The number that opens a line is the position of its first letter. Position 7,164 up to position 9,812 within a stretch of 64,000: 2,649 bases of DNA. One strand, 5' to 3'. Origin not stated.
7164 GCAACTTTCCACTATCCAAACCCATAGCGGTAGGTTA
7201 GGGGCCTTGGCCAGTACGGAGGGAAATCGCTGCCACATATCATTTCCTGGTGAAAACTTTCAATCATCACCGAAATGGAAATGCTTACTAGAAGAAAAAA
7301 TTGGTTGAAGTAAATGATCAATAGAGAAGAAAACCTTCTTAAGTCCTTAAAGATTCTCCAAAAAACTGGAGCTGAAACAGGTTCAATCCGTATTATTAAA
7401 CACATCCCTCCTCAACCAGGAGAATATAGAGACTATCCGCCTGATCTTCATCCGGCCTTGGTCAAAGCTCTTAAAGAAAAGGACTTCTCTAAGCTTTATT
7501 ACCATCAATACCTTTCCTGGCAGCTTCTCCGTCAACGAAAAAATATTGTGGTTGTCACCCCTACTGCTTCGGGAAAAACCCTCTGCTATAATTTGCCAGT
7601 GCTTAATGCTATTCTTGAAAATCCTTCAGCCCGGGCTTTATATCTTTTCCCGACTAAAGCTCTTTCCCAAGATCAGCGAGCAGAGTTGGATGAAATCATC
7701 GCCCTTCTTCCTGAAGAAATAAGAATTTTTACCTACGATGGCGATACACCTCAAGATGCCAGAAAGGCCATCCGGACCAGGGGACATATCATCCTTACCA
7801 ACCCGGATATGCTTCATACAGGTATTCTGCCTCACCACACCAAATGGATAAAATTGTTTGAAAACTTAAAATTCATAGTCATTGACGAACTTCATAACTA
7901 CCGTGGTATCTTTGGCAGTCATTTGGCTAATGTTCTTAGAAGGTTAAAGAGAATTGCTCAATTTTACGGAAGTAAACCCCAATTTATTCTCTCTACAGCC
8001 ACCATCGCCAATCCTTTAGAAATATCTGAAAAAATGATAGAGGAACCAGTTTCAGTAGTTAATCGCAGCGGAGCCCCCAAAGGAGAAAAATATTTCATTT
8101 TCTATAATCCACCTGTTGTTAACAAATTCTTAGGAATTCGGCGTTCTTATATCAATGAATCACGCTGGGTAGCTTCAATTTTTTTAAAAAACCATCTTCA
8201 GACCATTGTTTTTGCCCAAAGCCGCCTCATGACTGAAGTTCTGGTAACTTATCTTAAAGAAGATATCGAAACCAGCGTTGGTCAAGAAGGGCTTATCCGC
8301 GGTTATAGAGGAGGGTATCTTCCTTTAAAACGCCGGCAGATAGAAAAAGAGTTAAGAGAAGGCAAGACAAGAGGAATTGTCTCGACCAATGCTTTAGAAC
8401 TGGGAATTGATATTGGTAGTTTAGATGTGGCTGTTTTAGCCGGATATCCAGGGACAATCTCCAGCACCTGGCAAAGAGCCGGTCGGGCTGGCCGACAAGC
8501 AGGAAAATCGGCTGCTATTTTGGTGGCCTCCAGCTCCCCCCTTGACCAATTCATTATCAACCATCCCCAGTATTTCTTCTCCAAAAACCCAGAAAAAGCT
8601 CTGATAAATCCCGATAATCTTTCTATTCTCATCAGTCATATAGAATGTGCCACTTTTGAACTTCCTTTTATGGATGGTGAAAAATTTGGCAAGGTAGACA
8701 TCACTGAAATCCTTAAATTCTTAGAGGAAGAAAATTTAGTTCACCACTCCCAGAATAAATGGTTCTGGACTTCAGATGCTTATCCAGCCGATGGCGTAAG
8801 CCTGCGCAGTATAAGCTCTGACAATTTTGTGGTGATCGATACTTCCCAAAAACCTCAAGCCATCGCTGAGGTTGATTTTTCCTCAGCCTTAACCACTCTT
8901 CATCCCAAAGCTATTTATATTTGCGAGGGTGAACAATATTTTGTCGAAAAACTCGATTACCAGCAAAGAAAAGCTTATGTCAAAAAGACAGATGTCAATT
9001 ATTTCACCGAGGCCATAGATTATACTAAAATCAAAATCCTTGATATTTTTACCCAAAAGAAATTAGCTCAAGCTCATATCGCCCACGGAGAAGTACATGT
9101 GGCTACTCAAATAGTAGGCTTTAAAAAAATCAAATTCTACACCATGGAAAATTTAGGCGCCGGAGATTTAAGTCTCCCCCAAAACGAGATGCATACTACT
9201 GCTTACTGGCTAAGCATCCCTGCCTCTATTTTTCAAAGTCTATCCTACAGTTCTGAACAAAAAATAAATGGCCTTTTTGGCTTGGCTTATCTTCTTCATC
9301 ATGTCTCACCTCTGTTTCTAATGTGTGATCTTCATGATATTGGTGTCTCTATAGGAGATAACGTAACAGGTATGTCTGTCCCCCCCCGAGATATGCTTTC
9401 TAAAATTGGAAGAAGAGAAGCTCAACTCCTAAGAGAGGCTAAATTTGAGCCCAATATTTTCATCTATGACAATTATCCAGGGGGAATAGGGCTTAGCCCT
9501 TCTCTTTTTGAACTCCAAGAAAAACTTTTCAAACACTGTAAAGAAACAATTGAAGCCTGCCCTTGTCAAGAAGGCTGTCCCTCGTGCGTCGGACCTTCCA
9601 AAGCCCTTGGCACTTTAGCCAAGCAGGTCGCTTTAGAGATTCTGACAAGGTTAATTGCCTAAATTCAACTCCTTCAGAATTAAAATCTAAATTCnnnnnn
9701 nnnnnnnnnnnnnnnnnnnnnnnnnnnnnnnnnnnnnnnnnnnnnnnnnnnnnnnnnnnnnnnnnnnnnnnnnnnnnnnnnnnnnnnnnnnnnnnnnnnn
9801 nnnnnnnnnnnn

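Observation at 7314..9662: Helicase with C-terminal DUF1998-type 4-Cys domain, divergent from uvrA and preceded by 1.5 copies of the structured repeat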

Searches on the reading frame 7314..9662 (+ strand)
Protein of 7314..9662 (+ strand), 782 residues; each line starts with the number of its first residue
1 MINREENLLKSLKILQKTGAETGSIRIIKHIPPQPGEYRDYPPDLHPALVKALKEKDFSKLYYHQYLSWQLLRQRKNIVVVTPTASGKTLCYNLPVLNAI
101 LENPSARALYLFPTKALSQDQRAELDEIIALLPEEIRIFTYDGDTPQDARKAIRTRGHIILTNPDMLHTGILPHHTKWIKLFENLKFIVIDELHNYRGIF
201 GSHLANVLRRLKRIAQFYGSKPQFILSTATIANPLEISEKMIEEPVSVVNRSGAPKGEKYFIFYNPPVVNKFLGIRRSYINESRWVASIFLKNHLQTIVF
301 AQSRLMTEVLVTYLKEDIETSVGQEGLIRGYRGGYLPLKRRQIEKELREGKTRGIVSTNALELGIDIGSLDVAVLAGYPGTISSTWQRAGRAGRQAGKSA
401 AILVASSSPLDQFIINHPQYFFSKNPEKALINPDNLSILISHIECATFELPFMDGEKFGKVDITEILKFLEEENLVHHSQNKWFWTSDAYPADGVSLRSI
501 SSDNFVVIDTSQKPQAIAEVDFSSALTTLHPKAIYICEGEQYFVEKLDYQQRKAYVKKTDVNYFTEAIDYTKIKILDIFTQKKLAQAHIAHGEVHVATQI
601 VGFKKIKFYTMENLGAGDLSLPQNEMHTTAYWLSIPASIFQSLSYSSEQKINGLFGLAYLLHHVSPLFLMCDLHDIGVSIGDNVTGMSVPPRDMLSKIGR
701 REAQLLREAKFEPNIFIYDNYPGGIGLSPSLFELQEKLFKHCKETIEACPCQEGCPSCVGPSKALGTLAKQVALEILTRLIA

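Call 5: search_protein_families(library=pfam, proteins=[window:7314-9662:+])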
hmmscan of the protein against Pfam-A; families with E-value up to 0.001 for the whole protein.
window:7314-9662:+ (782 aa): 5 families
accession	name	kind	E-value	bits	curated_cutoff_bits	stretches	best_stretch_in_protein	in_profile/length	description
PF00270.35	DEAD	-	2.6e-31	109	26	1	64-233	3-162/167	DEAD/DEAH box helicase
PF09369.15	MZB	-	1.7e-17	64.3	24.2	1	657-759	1-80/80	MrfA Zn-binding domain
PF00271.37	Helicase_C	-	6e-17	62.3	23.5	1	292-394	13-108/110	Helicase conserved C-terminal domain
PF22982.3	WHD_HRQ1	-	7.2e-10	40.2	27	1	431-500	1-70/70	ATP-dependent helicase HRQ1, winged helix domain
PF04851.21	ResIII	-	1.8e-08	34.9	22.5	1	68-231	20-162/164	Type III restriction enzyme, res subunit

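Call 6: search_protein_families(library=ncbifam, proteins=[window:7314-9662:+])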
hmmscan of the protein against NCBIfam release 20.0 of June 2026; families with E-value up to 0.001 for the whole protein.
window:7314-9662:+ (782 aa): 28 families (the best 25 are shown)
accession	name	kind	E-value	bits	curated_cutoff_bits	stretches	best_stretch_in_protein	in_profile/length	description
TIGR03817.1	DECH_helic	hypoth_equivalog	4.1e-187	623.8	874.1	2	26-679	2-658/742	helicase/secretion neighborhood putative DEAH-box helicase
TIGR04121.1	DEXH_lig_assoc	equivalog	7.9e-41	139.6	850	1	55-473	9-425/804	ligase-associated DNA damage response DEXH box helicase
NF010338.0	PRK13767.1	equivalog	4.9e-35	121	849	1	50-399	23-389/877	ATP-dependent helicase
NF010337.0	PRK13766.1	equivalog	4.7e-21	74.6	610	2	53-198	10-146/781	Hef nuclease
NF007284.0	PRK09751.1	equivalog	2e-17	61.8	1496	2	329-402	353-426/1538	ATP-dependent helicase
NF001308.0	PRK00254.1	equivalog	6.3e-16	57.7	1216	1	50-308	13-252/720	ATP-dependent DNA helicase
NF041063.1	DpdF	equivalog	1.8e-14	53.3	550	1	73-231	156-322/813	protein DpdF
TIGR01389.1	recQ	equivalog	6.2e-14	51.3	640.2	1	73-407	26-330/591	DNA helicase RecQ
NF002251.0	PRK01172.1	equivalog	2.1e-13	49.4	891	1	53-316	16-262/674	ATP-dependent DNA helicase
NF008744.0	PRK11776.1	equivalog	1.3e-12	47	524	1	45-406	11-347/460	ATP-dependent RNA helicase DbpA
NF002654.0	PRK02362.1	equivalog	1.5e-12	46.7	887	1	49-310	12-259/739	ATP-dependent DNA helicase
NF053631.1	RNA_helic_CshA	equivalog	9.4e-12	44.5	646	1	45-249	6-201/434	degradosome RNA helicase CshA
NF008394.0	PRK11192.1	equivalog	6.1e-10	38.5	507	1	44-404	9-350/441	ATP-dependent RNA helicase SrmB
TIGR01587.1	cas3_core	equivalog_domain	1.8e-09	37.2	102.45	1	78-409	2-336/358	CRISPR-associated helicase Cas3'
TIGR00614.1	recQ_fam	subfamily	2.9e-09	36.2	219.8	1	72-404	24-329/470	RecQ family ATP-dependent DNA helicase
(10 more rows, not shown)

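Call 7: search_protein_families(library=padloc, proteins=[window:7314-9662:+], max_evalue=0.01)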
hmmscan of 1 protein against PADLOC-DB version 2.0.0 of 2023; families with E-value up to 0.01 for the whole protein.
window:7314-9662:+ (782 aa): 70 families (the best 25 are shown)
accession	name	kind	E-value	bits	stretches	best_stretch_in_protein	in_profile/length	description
PDLC02503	BrxHI|BrxHII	-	2.4e-44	149.7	1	45-403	8-350/698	BrxHI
PDLC00036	DruE3|DruE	-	7.6e-42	140.6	3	55-233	84-287/2023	SNF2 family N-terminal domain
PDLC03960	SngC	-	5.2e-41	139.2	1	45-406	9-372/720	-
PDLC00037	DruE3|DruE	-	3.2e-37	125.9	3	45-236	77-304/2055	SNF2 family N-terminal domain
PDLC00013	DruE1|DruE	-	1e-33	114.4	4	357-450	1088-1182/1776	SNF2 family N-terminal domain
PDLC00035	DruE3|DruE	-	1.5e-29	100.4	2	45-234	79-302/1460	SNF2 family N-terminal domain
PDLC02501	BrxHI|BrxHII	-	2.9e-26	89.9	1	74-402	37-349/925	BrxHI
PDLC02897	DpdJ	-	2.1e-21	73.5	2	293-398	354-454/1570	DpdJ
PDLC02570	DrmA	-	2e-20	70.8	1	187-414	412-644/851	DrmA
PDLC03928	PsyrT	-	2e-20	70.7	1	70-495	32-428/689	-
PDLC00051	DruE4|DruE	-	1.6e-18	63.7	3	358-403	1131-1176/1829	SNF2 family N-terminal domain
PDLC00015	DruE2|DruE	-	3.4e-16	56.2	3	358-403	1177-1222/1887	SNF2 family N-terminal domain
PDLC02569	DrmA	-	4.7e-15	52.4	2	186-425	657-895/1095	DrmA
PDLC01533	Cas3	-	6.2e-15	52.6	1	62-236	37-211/897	CAS-I; effector_G3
PDLC00014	DruE2|DruE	-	6.8e-15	51.6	3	358-418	1206-1267/1928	SNF2 family N-terminal domain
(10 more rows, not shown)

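Call 8: search_solved_structures(query=window:7314-9662:+, show_alignments=1)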
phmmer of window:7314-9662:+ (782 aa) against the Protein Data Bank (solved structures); distinct sequences matched with E-value up to 0.001: 88 (the best 60 are shown).
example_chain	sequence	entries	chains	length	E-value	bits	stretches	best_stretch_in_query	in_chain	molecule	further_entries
6znp_A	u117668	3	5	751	1.9e-241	806.4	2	30-678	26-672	Uncharacterized ATP-dependent helicase YprA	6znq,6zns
5v9x_A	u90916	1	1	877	3.7e-23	84.6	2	327-400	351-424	ATP-dependent DNA helicase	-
7lhl_A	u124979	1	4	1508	1.7e-22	82.4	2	327-400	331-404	ATP-dependent DNA helicase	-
9tu7_Y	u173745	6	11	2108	2.2e-20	75.5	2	61-233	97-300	DEAD/DEAH box helicase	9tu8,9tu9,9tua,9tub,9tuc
6qv3_A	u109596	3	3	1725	1.9e-13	52.5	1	43-241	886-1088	Pre-mRNA splicing helicase-like protein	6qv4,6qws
5m59_A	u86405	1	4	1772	2e-13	52.4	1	43-241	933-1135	Pre-mRNA splicing helicase-like protein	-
1hv8_A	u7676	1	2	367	4.8e-12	47.9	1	45-229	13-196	PUTATIVE ATP-DEPENDENT RNA HELICASE MJ0669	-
2zj2_A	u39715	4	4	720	1.5e-11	46.2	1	52-470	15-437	Putative ski2-type helicase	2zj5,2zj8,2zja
6qdv_B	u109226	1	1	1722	4.9e-11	44.5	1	44-236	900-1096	U5 small nuclear ribonucleoprotein 200 kDa helicase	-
4f92_B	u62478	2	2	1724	4.9e-11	44.5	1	44-236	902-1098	U5 small nuclear ribonucleoprotein 200 kDa helicase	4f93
4f91_B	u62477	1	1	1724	4.9e-11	44.5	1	44-236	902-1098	U5 small nuclear ribonucleoprotein 200 kDa helicase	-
5urj_A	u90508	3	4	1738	5e-11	44.5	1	44-236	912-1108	U5 small nuclear ribonucleoprotein 200 kDa helicase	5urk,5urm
4kit_B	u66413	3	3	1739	5e-11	44.5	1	44-236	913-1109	U5 small nuclear ribonucleoprotein 200 kDa helicase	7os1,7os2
6s8q_B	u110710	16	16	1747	5e-11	44.5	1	44-236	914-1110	U5 small nuclear ribonucleoprotein 200 kDa helicase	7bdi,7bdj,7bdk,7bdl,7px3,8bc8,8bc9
6s9i_B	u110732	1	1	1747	5.2e-11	44.4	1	44-236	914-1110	U5 small nuclear ribonucleoprotein 200 kDa helicase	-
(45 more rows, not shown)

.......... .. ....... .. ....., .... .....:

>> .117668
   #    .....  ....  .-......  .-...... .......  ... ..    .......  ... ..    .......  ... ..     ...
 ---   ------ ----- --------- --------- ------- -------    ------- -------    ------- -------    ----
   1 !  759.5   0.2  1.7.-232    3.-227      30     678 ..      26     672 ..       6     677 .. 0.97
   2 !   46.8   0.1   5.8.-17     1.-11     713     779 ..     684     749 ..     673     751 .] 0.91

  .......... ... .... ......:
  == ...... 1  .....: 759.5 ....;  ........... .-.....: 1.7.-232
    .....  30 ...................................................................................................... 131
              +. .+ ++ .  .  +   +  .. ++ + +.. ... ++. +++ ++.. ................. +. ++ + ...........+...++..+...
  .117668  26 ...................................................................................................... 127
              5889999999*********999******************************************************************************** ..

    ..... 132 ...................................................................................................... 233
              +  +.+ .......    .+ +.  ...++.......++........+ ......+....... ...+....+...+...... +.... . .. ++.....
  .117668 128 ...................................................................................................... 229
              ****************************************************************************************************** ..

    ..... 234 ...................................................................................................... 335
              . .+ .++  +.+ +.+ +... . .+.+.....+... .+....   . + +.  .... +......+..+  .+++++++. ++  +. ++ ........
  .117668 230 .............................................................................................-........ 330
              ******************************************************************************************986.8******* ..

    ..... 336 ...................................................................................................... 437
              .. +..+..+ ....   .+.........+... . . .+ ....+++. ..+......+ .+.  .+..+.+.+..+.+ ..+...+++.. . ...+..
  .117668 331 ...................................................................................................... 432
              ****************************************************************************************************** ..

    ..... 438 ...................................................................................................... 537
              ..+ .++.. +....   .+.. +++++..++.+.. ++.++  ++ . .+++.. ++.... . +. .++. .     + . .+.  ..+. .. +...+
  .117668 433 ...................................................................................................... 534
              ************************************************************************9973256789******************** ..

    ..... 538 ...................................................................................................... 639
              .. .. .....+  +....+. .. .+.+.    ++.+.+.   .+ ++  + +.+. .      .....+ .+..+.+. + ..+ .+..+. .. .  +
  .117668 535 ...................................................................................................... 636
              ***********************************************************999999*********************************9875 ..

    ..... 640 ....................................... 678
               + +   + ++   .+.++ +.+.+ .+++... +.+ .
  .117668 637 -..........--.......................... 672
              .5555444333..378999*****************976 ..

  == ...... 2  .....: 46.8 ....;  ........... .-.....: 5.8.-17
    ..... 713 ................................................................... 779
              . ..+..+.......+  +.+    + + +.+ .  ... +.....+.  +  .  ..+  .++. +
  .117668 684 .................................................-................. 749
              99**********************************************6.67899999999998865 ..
